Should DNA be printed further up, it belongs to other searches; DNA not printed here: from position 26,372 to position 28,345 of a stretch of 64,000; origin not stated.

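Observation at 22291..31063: Radical-SAM RiPP-like island: three rSAM enzymes, an RRE-fused S2P protease, an orphan 557-aa protein and four precursor genes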

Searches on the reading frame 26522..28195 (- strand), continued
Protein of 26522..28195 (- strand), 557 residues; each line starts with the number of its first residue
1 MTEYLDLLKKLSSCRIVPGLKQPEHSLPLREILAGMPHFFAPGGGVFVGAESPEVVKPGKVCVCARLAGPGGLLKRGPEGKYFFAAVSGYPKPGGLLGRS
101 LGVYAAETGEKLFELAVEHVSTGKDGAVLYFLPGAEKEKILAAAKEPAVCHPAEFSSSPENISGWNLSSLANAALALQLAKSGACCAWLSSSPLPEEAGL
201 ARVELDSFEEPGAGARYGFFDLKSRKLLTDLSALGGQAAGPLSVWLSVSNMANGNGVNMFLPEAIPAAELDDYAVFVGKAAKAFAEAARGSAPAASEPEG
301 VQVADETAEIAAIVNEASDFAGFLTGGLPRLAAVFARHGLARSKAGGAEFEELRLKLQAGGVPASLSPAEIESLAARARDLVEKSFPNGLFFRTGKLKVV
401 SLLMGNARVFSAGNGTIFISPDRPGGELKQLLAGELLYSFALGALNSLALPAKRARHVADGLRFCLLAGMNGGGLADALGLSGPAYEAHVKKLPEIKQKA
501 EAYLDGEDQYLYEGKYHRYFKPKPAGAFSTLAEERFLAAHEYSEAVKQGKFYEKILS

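Call 58: search_solved_structures(query=A6, max_evalue=1, show_alignments=2)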
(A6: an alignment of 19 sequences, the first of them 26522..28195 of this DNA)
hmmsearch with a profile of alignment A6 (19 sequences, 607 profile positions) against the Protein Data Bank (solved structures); distinct sequences matched with E-value up to 1: 13.
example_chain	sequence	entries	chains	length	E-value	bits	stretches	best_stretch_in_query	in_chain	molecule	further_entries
2cf4_A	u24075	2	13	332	2e-07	33.2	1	147-320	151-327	PROTEIN PH0519 | COBALT-ACTIVATED PEPTIDASE TET1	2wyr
4p6y_A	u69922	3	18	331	1.6e-06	30.3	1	60-205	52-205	Aminopeptidase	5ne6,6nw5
5ne8_A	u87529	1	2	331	1.6e-06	30.2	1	60-205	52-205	AMINOPEPTIDASE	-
3isx_A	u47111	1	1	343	1.7e-06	30.2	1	60-205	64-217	Endoglucanase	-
9qr6_A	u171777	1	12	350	6.9e-06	28.1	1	5-326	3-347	Putative aminopeptidase MJ0555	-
5l6z_A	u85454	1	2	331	7.1e-06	28.1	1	60-205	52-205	leucylaminopeptidase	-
5ne7_A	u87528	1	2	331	2.6e-05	26.2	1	60-205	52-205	AMINOPEPTIDASE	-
5ne9_A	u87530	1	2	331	2.7e-05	26.2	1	60-205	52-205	AMINOPEPTIDASE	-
2fvg_A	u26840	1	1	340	0.00013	23.9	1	60-229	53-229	endoglucanase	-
1vhe_A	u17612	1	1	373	0.035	15.9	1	148-213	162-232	aminopeptidase/glucanase homolog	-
1y0r_A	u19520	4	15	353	0.54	12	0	62-208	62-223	Frv operon protein FrvX | Tetrahedral aminopeptidase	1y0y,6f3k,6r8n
1xfo_A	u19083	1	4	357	0.56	11.9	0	62-208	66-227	Frv operon protein FrvX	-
7q3z_B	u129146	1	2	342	0.72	11.5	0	37-88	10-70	Schlafen family member 5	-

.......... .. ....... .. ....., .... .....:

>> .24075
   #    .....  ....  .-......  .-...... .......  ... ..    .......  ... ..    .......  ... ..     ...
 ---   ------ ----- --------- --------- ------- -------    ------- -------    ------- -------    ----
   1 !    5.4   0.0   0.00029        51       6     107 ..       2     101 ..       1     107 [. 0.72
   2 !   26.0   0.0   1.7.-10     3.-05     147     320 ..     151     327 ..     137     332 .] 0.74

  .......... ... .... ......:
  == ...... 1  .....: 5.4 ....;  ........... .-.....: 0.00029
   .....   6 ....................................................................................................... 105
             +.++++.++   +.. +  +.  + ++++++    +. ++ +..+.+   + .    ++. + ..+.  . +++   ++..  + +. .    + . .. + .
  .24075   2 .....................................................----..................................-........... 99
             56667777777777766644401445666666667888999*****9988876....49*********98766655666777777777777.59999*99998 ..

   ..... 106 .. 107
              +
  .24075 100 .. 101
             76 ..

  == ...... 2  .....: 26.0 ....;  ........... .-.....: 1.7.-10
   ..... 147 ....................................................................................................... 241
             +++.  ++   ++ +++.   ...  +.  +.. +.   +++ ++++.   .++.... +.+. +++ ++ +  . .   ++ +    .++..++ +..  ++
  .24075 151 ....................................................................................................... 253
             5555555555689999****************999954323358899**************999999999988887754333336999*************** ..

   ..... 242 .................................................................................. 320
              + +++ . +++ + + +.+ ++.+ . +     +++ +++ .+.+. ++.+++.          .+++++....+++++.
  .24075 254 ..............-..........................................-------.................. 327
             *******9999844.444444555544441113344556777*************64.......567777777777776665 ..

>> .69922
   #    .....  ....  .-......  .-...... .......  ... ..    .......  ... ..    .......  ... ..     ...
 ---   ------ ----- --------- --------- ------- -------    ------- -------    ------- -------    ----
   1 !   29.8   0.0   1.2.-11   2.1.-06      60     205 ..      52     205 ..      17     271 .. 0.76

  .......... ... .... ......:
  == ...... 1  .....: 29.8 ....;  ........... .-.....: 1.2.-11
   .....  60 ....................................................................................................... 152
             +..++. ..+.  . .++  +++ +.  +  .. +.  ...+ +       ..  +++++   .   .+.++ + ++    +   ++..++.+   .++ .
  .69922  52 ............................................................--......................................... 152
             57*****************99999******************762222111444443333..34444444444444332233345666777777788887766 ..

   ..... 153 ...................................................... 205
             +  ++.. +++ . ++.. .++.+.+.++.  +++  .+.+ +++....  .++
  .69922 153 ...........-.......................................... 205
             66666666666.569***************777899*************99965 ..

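Call 59: predict_structure(alignment_id=A6)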
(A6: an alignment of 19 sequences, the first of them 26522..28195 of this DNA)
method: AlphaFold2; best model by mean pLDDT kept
length: 557 residues; sequences in the alignment: 19
mean_pLDDT: 86.8   pTM: 0.83
mean pLDDT of the five models: 86.8, 86.4, 85.8, 85.4, 83.6
residues with pLDDT >= 90: 294; 70-90: 223; 50-70: 39; < 50: 1
segments of 3 or more residues with pLDDT < 50: none
pLDDT, mean of each block of 10 residues (from residue 1): 88 88 84 92 86 87 92 89 90 87 93 95 85 89 87 93 94 95 91 79 89 76 81 72 91 70 92 93 84 57 92 93 92 90 80 91 88 93 77 80 90 85 89 93 83 88 94 90 92 87 85 91 71 90 89 79
secondary structure, 60 per line:
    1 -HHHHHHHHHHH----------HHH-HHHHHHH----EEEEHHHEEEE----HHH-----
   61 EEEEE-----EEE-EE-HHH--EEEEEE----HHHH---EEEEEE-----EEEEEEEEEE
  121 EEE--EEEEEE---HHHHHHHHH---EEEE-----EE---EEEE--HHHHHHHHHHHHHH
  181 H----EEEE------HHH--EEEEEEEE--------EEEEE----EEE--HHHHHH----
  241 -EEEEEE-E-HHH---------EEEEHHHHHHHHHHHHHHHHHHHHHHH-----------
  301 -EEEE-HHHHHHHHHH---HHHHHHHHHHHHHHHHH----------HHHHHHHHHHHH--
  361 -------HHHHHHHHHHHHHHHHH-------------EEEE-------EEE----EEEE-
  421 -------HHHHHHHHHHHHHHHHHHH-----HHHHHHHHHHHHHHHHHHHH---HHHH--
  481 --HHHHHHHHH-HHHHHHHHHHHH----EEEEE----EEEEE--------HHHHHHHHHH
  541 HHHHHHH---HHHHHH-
elements in order: H2-12 H27-33 E38-41 E45-48 E61-65 E71-73 E83-88 H93-96 E100-105 E111-123 E126-131 H135-143 E147-150 E161-164 H167-181 E186-189 E201-208 E217-221 E226-228 H231-236 E242-247 E263-266 H267-289 E302-305 H307-316 H320-336 H347-358 H368-384 E398-401 E409-411 E416-419 H428-446 H452-471 H475-478 H483-491 H493-504 E509-513 E518-522 H531-547 H551-556

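Call 61: fold_search(model_id=the predicted structure, library=pdb)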
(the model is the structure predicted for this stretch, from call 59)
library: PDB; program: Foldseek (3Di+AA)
matches with E <= 10: 529; with E <= 0.001: 78
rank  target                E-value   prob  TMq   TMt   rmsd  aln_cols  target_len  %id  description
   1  2gre_B                1.7e-09  1.00  0.37  0.61   5.7       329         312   10  Crystal structure of Deblocking aminopeptidase from Bacillus cereus (released 2006-05-23)
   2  2wyr_B                1.7e-09  1.00  0.37  0.59   6.5       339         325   13  3-D structure of PhTET1-12s, dodecamer in the asymmetric unit (released 2010-12-01)
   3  2wyr_F                1.8e-09  1.00  0.37  0.59   6.5       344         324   12  3-D structure of PhTET1-12s, dodecamer in the asymmetric unit (released 2010-12-01)
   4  2gre_D                1.8e-09  1.00  0.36  0.59   5.9       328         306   11  Crystal structure of Deblocking aminopeptidase from Bacillus cereus (released 2006-05-23)
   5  2gre_O                1.9e-09  1.00  0.34  0.56   6.2       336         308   10  Crystal structure of Deblocking aminopeptidase from Bacillus cereus (released 2006-05-23)
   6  2gre_H                2.2e-09  1.00  0.35  0.59   5.8       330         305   11  Crystal structure of Deblocking aminopeptidase from Bacillus cereus (released 2006-05-23)
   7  2gre_A                2.3e-09  1.00  0.37  0.60   5.9       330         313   10  Crystal structure of Deblocking aminopeptidase from Bacillus cereus (released 2006-05-23)
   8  2gre_C                2.5e-09  1.00  0.36  0.60   6.0       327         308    9  Crystal structure of Deblocking aminopeptidase from Bacillus cereus (released 2006-05-23)
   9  2wyr_A                2.6e-09  1.00  0.35  0.56   6.8       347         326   13  3-D structure of PhTET1-12s, dodecamer in the asymmetric unit (released 2010-12-01)
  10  2gre_N                3.2e-09  1.00  0.37  0.61   5.6       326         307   10  Crystal structure of Deblocking aminopeptidase from Bacillus cereus (released 2006-05-23)
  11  2gre_P                3.2e-09  1.00  0.36  0.61   5.8       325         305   11  Crystal structure of Deblocking aminopeptidase from Bacillus cereus (released 2006-05-23)
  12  9qr6_A                3.5e-09  1.00  0.35  0.53   6.7       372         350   12  CryoEM structure of the tetrahedral M42 aminopeptidase from M. jannaschii (released 2026-01-14)
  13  1ylo_A                3.9e-09  1.00  0.37  0.56   6.0       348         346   13  Crystal Structure of Protein of Unknown Function (Possible Aminopeptidase) S2589 from Shigella flexneri 2a str. 2457T (released 2005-03-08)
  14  2gre_G                4.6e-09  1.00  0.35  0.58   6.1       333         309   11  Crystal structure of Deblocking aminopeptidase from Bacillus cereus (released 2006-05-23)
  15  2cf4                  4.8e-09  1.00  0.36  0.57   7.0       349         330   13  Pyrococcus horikoshii TET1 peptidase can assemble into a tetrahedron or a large octahedral shell (released 2006-09-14)
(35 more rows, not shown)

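Call 73: find_related_loci(query=A5, collection=genome_contigs, flank=10000)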
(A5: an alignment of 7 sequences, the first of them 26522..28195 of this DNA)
Query A5 (557 aa) in genome_contigs; peptide patterns used: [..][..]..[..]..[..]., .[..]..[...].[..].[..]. (x = any residue, [..] = any of these).
274 stretches matched a pattern, but none encodes a relative of the query by tblastn (E <= 1e-3).
